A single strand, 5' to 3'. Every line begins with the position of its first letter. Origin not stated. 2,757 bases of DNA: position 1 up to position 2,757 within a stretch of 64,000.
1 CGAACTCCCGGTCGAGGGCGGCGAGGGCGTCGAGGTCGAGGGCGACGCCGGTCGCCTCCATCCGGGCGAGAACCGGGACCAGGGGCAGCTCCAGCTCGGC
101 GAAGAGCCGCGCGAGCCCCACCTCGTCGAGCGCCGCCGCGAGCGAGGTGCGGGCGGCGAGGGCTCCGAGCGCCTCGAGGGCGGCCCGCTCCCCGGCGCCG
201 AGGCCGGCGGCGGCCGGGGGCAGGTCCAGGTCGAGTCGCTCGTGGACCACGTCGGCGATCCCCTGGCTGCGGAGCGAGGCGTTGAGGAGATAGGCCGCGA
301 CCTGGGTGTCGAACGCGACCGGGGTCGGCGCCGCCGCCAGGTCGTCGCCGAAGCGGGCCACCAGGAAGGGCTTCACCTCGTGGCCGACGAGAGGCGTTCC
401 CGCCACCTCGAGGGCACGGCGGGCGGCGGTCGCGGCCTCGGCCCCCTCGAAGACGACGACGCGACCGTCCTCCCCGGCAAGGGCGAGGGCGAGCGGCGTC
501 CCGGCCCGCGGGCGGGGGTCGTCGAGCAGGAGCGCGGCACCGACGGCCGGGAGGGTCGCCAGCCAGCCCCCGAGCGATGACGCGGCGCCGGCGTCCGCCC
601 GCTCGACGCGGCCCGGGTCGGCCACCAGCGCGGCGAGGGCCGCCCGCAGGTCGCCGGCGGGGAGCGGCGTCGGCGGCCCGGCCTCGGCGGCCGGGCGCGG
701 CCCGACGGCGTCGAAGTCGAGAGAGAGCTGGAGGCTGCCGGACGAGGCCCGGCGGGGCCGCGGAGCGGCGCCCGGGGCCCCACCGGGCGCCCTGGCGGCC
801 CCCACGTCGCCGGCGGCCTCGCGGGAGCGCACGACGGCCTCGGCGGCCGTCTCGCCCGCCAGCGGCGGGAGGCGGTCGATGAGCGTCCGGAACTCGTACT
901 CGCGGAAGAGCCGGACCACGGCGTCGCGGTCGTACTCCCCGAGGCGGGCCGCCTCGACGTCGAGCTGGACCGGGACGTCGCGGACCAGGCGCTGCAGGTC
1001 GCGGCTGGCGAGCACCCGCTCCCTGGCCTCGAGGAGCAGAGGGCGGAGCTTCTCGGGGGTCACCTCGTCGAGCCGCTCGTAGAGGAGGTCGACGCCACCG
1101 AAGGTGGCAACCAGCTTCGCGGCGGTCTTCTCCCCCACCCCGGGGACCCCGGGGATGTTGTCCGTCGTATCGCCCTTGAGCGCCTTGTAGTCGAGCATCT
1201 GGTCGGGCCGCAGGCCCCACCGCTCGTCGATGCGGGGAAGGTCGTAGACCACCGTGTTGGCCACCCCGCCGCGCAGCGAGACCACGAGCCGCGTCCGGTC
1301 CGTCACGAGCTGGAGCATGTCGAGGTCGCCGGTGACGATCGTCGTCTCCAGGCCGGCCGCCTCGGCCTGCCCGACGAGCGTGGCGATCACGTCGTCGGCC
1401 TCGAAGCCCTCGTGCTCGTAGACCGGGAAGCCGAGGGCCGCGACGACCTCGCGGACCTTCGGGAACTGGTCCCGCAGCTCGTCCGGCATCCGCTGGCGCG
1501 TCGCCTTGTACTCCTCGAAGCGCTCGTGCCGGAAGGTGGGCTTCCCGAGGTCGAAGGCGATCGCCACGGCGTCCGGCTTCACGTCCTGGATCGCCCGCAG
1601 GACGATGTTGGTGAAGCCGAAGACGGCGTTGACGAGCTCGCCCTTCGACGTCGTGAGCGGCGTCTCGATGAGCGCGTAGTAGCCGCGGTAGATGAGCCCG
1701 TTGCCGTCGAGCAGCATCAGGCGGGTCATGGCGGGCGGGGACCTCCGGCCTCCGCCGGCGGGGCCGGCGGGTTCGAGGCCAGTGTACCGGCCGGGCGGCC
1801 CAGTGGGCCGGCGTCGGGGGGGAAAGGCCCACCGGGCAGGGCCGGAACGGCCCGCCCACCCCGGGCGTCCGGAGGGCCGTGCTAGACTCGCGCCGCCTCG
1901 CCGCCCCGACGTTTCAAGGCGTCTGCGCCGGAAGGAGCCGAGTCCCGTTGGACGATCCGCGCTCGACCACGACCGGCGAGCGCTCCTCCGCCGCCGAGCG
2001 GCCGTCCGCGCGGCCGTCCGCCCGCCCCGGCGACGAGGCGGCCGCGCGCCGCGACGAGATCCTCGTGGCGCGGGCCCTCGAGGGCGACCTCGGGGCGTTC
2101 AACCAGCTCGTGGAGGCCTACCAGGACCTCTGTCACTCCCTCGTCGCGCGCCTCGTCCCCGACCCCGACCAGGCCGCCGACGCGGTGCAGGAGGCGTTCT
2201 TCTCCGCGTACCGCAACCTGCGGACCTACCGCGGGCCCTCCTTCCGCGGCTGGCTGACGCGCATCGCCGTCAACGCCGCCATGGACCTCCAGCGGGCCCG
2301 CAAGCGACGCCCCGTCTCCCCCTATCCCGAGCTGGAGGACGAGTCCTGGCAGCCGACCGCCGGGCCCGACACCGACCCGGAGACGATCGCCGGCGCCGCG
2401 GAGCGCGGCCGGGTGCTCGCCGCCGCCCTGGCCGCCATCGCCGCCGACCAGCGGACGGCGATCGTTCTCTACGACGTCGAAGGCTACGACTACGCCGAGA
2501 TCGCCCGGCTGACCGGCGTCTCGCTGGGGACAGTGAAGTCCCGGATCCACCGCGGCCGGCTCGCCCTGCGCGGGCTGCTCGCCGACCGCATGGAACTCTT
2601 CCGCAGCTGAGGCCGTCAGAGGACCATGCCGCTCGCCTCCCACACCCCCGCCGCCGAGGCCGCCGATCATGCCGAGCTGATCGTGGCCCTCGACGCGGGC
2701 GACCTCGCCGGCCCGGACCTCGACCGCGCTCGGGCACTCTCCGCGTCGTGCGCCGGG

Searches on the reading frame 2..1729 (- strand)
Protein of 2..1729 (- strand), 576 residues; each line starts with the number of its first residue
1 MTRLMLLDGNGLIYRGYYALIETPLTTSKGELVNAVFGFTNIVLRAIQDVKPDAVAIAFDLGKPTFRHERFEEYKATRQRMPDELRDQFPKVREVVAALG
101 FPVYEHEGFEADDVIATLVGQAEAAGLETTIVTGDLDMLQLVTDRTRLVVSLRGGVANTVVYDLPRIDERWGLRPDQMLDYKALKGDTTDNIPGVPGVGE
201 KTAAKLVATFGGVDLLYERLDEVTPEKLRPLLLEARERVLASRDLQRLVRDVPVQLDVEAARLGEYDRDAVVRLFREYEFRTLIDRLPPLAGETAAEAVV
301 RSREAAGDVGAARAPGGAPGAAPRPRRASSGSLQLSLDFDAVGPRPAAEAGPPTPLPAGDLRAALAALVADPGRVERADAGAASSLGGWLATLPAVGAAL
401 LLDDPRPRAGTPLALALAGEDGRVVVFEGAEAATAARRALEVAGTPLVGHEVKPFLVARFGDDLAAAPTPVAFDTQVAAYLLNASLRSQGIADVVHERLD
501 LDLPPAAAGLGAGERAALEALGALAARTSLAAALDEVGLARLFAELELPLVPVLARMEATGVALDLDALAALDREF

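Call 53: search_protein_families(library=pfam, alignment_id=A5, max_evalue=0.00001)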
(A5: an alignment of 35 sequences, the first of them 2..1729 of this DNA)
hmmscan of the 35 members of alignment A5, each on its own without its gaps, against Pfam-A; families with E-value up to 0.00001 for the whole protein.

A. member 1, window:2-1729:- (576 aa): 2 families
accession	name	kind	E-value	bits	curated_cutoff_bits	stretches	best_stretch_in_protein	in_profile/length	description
PF02739.22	5_3_exonuc_N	-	2e-55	187.4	34.3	1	3-172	1-164/164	5'-3' exonuclease, N-terminal resolvase-like domain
PF01367.25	5_3_exonuc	-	8.8e-29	100.3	40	1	174-268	2-96/97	5'-3' exonuclease, C-terminal SAM fold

B. families by the number of members that match (of 35 scanned): 56 families (the first 25 are shown)
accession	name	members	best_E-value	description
PF00005.33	ABC_tran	3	5.8e-50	ABC transporter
PF08352.17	oligo_HPY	2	2.8e-19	Oligopeptide/dipeptide transporter, C-terminal region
PF00232.24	Glyco_hydro_1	1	2.3e-152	Glycosyl hydrolase family 1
PF01425.27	Amidase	1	1.7e-149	Amidase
PF02934.20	GatB_N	1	9.7e-102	GatB/GatE catalytic domain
PF07733.18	DNA_pol3_alpha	1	1.2e-100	Bacterial DNA polymerase III alpha NTPase domain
PF01808.24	AICARFT_IMPCHas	1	3.5e-99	AICARFT/IMPCHase bienzyme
PF00580.27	UvrD-helicase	1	1.2e-90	UvrD/REP helicase N-terminal domain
PF09334.17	tRNA-synt_1g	1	4.5e-87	tRNA synthetases class I (M)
PF01653.23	DNA_ligase_aden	1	4.4e-85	NAD-dependent DNA ligase adenylation domain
PF00118.29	Cpn60_TCP1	1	8.8e-77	TCP-1/cpn60 chaperonin family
PF13361.12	UvrD_C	1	2e-74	UvrD-like helicase C-terminal domain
PF00496.27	SBP_bac_5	1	3e-65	Bacterial extracellular solute-binding proteins, family 5 Middle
PF17657.6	DNA_pol3_finger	1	2.8e-57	Bacterial DNA polymerase III alpha subunit finger domain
PF02739.22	5_3_exonuc_N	1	2e-55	5'-3' exonuclease, N-terminal resolvase-like domain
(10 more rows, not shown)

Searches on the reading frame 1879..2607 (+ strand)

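Call 65: search_protein_families(library=pfam, proteins=[window:1879-2607:+], max_evalue=0.00001)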
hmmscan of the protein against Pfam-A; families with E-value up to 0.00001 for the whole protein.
window:1879-2607:+ (243 aa): 3 families
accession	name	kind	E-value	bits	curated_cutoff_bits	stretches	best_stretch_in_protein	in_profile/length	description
PF08281.18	Sigma70_r4_2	-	3.2e-17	62.4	25.7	1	180-230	4-54/54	Sigma-70, region 4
PF04542.20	Sigma70_r2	-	2e-16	60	24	1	77-144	1-71/71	Sigma-70 region 2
PF04545.22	Sigma70_r4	-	4.9e-10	39.2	24.1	1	183-231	1-49/50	Sigma-70, region 4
